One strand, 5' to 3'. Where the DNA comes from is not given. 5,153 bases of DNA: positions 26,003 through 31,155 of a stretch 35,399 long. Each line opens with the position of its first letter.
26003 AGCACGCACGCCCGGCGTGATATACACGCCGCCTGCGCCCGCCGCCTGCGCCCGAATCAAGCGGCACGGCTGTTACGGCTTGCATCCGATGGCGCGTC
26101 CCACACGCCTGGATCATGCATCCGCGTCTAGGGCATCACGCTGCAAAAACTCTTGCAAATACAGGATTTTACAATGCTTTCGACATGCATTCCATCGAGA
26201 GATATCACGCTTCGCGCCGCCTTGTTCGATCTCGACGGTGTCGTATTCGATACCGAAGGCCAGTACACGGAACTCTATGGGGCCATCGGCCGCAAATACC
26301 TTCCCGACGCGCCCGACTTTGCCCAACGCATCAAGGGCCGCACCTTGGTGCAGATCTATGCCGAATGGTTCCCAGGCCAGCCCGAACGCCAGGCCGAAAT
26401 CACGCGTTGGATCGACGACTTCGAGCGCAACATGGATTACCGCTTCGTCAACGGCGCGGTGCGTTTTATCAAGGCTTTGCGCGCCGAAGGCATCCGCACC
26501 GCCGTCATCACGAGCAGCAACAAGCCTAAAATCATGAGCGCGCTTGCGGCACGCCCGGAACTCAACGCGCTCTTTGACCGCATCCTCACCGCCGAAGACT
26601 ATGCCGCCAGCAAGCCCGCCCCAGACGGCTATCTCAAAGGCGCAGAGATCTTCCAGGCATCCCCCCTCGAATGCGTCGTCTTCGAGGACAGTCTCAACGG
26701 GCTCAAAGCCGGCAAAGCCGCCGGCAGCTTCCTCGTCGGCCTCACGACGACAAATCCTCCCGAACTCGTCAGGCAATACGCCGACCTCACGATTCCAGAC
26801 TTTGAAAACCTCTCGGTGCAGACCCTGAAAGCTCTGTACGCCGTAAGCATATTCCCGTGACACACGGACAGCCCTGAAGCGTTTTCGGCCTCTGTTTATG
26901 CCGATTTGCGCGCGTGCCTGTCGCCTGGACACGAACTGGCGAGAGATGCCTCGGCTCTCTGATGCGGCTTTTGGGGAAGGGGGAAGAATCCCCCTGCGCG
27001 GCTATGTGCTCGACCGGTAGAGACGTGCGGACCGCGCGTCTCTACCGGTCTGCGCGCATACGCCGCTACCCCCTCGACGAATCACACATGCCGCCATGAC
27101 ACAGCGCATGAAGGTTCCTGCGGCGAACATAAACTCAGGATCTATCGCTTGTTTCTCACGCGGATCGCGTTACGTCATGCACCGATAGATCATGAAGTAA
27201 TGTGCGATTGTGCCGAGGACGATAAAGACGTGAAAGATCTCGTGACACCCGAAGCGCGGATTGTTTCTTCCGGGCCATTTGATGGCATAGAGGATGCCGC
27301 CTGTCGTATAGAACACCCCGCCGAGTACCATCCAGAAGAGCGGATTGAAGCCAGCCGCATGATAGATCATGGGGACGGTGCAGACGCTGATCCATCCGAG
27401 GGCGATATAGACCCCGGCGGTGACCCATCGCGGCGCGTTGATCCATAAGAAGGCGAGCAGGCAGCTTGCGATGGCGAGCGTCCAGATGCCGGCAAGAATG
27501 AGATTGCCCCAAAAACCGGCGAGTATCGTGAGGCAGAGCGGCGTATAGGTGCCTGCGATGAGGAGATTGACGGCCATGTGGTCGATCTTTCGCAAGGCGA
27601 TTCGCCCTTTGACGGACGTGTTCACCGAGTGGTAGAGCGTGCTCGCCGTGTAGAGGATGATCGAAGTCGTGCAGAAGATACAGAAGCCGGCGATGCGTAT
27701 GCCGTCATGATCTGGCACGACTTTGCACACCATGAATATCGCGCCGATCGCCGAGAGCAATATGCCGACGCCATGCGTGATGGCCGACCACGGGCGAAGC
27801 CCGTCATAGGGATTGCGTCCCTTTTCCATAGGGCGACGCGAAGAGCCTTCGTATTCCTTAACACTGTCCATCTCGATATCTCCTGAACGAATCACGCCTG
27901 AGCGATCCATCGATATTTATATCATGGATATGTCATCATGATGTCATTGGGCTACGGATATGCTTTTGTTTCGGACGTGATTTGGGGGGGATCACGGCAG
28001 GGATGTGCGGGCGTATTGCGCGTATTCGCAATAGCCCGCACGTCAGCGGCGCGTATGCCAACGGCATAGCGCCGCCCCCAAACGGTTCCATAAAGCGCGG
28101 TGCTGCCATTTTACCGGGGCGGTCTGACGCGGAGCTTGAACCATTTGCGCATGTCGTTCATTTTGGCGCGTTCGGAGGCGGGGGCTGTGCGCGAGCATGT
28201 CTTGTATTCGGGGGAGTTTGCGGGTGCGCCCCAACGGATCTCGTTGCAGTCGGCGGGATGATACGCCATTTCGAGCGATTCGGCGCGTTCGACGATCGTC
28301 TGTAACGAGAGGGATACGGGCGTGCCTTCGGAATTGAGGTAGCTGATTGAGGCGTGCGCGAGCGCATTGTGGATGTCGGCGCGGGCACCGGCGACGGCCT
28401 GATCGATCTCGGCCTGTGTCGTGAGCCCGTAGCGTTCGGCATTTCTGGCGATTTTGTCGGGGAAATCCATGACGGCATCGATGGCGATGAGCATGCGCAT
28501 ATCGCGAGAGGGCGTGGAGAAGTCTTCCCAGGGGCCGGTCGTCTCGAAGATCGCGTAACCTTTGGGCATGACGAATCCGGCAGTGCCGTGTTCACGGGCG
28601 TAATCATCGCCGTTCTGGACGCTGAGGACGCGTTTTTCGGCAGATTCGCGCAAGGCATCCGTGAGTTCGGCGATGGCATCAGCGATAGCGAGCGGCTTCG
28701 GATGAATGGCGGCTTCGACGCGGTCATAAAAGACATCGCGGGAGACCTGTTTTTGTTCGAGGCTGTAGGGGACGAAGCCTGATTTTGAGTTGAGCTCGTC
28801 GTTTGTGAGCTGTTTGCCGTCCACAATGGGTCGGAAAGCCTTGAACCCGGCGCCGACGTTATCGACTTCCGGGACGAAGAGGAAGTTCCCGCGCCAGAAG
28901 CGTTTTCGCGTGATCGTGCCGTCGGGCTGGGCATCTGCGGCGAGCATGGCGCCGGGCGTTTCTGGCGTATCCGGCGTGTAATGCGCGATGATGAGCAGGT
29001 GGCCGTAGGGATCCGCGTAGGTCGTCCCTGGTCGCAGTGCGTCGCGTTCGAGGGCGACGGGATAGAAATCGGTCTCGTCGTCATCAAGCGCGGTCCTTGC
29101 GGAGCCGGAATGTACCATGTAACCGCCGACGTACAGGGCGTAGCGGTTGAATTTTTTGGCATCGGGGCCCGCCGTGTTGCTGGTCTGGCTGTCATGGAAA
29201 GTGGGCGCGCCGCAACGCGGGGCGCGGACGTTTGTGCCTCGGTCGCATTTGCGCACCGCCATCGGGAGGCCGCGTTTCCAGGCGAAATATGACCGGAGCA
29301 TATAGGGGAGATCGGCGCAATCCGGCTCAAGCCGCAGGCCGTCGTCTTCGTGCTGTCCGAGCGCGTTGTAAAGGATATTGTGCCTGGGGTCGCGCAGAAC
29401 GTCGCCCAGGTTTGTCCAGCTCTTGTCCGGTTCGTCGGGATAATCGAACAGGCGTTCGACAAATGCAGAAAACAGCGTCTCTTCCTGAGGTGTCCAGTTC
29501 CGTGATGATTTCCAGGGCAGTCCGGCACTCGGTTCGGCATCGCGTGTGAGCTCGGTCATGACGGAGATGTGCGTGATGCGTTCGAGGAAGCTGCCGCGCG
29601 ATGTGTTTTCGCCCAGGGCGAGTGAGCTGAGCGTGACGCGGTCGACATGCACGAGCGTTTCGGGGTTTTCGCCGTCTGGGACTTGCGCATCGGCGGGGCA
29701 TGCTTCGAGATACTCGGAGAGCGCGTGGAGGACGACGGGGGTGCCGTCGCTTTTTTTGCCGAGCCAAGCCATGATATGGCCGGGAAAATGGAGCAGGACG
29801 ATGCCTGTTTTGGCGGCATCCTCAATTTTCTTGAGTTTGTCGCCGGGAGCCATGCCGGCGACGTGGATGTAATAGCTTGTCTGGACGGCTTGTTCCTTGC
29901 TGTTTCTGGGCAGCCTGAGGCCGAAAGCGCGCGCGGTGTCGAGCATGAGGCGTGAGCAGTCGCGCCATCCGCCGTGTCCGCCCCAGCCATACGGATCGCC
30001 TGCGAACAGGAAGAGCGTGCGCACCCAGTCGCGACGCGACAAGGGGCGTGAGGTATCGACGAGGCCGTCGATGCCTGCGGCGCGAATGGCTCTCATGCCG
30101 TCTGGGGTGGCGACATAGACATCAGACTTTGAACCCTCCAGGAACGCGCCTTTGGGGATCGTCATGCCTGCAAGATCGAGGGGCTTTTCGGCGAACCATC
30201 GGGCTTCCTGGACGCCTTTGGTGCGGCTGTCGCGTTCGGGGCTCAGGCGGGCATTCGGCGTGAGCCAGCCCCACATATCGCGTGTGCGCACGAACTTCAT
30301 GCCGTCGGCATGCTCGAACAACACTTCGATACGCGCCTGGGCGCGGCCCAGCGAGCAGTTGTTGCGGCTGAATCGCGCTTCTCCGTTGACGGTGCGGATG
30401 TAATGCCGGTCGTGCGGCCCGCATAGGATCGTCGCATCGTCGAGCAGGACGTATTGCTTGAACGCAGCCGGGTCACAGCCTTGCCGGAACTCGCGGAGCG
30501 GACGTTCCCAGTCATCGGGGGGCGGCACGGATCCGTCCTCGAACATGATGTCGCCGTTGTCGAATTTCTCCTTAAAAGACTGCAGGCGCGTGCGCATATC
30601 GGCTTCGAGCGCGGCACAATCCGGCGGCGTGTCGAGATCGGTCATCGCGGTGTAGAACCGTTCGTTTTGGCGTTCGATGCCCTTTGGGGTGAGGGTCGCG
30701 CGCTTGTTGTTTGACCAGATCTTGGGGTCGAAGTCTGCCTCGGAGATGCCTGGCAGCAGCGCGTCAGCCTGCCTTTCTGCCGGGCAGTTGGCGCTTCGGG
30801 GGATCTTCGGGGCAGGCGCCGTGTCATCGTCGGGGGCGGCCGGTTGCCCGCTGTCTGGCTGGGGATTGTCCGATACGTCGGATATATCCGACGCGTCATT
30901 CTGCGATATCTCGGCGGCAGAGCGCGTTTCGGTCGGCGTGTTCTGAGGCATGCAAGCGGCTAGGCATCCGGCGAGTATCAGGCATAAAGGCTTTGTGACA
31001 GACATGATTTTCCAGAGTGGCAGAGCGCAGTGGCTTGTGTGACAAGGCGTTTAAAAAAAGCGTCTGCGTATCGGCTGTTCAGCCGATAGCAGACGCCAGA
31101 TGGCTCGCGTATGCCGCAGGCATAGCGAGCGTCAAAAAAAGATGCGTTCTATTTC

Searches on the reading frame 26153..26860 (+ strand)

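Call 7: search_protein_families(library=pfam, proteins=[window:26153-26860:+], max_evalue=0.001)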
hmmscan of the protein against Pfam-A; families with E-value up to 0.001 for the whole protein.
window:26153-26860:+ (235 aa): 3 families
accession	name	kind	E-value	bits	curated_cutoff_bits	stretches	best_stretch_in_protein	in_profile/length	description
PF00702.32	Hydrolase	-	3.3e-26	93.3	26.4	1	21-191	2-191/191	haloacid dehalogenase-like hydrolase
PF13419.12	HAD_2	-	2.4e-22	80.4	23.8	1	24-192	2-173/178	Haloacid dehalogenase-like hydrolase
PF12710.13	HAD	-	1.2e-05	26.2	27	1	23-145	1-128/189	haloacid dehalogenase-like hydrolase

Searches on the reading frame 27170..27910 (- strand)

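Call 7: search_protein_families(library=pfam, proteins=[window:27170-27910:-], max_evalue=0.001)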
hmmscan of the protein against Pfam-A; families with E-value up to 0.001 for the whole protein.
window:27170-27910:- (246 aa): 1 family
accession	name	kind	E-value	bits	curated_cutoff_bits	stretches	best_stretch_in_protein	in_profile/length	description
PF03006.26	HlyIII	-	6.5e-45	154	26.2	1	43-238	10-224/224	Haemolysin-III related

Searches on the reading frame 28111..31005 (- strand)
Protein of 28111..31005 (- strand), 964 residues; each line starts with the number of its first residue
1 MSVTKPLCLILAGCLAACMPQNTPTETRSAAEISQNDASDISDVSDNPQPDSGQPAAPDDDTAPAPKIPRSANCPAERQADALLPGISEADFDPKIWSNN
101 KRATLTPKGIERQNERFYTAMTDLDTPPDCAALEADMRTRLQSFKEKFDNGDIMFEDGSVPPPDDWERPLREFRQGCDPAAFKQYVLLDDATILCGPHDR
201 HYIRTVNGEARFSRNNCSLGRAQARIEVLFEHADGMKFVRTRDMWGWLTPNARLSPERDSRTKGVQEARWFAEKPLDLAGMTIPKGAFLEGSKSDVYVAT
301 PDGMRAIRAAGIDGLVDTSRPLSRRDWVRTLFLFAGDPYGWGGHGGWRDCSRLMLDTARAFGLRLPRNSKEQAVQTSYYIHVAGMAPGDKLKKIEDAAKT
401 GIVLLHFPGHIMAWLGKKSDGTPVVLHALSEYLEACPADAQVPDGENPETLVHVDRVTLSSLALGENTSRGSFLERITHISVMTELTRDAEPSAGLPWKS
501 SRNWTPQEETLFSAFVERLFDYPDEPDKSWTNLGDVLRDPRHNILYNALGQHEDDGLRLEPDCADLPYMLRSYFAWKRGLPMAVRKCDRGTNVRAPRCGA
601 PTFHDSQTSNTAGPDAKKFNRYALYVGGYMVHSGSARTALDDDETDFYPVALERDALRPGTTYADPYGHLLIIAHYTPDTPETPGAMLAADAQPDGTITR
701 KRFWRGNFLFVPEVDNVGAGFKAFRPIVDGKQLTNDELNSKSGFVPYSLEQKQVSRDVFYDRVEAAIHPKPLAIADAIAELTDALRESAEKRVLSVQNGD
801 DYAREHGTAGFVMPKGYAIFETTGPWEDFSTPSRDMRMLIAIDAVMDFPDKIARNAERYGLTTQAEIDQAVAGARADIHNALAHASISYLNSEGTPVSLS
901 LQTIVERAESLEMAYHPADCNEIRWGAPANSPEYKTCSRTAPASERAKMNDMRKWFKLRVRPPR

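Call 7: search_protein_families(library=pfam, proteins=[window:28111-31005:-], max_evalue=0.001)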
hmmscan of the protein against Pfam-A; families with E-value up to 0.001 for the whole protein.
window:28111-31005:- (964 aa): 1 family
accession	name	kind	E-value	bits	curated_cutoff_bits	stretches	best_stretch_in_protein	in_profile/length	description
PF00877.26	NLPC_P60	-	4.5e-07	30.2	23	1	336-389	1-55/105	NlpC/P60 family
